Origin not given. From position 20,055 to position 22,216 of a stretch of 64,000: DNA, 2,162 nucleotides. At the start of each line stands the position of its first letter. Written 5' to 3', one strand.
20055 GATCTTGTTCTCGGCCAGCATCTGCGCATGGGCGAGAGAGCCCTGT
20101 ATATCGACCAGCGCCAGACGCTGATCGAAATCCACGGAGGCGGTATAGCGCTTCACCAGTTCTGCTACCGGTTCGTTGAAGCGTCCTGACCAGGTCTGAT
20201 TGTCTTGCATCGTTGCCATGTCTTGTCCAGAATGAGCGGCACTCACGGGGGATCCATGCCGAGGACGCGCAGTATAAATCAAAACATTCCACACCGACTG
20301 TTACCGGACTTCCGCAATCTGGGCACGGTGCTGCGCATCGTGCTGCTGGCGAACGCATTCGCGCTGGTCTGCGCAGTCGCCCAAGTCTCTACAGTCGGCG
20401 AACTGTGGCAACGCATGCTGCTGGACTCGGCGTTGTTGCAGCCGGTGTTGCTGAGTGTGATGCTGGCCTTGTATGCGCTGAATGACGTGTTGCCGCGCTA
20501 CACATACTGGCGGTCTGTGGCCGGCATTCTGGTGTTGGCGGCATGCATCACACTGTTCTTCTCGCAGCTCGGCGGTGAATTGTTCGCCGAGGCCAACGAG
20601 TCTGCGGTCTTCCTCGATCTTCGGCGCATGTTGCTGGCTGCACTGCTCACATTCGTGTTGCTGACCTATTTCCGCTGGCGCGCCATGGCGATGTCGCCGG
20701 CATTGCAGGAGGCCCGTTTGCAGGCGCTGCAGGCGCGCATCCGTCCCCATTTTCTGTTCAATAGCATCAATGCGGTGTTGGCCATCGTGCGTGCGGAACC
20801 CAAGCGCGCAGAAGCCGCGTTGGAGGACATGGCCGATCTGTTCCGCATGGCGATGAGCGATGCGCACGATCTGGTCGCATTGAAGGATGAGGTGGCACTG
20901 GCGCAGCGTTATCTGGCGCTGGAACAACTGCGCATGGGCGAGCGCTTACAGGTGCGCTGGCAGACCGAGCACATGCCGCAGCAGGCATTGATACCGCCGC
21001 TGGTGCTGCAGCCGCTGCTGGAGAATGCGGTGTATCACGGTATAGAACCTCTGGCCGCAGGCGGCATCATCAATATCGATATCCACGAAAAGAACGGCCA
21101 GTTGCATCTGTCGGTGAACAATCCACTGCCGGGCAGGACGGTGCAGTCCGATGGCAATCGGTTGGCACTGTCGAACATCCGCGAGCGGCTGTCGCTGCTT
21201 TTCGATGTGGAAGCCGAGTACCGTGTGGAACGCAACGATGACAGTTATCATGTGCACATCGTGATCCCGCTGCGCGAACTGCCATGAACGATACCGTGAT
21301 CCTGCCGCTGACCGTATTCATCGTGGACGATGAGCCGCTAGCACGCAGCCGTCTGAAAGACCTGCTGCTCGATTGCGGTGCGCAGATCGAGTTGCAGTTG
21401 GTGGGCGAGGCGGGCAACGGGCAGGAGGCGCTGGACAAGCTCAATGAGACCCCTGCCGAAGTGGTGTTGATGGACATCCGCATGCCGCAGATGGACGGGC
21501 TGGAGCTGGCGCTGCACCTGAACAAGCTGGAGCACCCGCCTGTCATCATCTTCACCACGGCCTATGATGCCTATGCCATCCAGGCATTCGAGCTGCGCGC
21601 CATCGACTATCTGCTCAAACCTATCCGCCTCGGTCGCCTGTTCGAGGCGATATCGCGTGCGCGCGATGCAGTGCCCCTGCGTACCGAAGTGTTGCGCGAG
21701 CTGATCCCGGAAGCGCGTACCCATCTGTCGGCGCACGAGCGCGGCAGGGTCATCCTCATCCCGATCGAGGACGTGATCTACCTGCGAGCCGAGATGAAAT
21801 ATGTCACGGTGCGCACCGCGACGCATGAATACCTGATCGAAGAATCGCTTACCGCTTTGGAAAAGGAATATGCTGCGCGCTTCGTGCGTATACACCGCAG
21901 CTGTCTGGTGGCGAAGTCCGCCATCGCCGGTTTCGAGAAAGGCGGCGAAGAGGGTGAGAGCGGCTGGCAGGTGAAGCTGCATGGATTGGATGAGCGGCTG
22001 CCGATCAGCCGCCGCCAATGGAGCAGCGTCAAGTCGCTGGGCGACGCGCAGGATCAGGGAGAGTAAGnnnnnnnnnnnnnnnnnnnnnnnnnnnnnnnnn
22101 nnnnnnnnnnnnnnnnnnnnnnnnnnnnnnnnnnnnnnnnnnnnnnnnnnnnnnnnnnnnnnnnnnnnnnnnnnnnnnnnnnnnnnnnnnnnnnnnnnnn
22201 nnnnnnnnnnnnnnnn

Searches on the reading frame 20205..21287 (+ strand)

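Call 84: search_protein_families(library=pfam, proteins=[window:20205-21287:+], max_evalue=0.0001)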
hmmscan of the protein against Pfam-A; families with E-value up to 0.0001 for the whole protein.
window:20205-21287:+ (360 aa): 1 family
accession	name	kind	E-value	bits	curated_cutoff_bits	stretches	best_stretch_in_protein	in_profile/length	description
PF06580.19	His_kinase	-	7.4e-22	77.9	25.2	1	170-248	1-81/81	Histidine kinase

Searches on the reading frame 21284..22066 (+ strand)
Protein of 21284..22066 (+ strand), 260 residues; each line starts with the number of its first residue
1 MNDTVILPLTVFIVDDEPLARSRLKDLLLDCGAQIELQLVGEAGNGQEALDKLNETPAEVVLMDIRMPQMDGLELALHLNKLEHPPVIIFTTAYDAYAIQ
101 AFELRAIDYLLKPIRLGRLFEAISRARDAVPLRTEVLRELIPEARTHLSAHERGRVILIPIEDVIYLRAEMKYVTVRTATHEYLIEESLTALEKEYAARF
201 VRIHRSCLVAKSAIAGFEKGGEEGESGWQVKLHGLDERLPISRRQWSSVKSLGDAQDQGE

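Call 84: search_protein_families(library=pfam, proteins=[window:21284-22066:+], max_evalue=0.0001)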
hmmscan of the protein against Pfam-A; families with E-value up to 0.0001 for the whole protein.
window:21284-22066:+ (260 aa): 2 families
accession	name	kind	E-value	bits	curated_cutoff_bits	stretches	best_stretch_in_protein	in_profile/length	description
PF00072.30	Response_reg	-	3.4e-24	85.6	30.2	1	11-123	1-110/111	Response regulator receiver domain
PF04397.21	LytTR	-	7.8e-22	77.8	22.6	1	155-252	2-96/98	LytTr DNA-binding domain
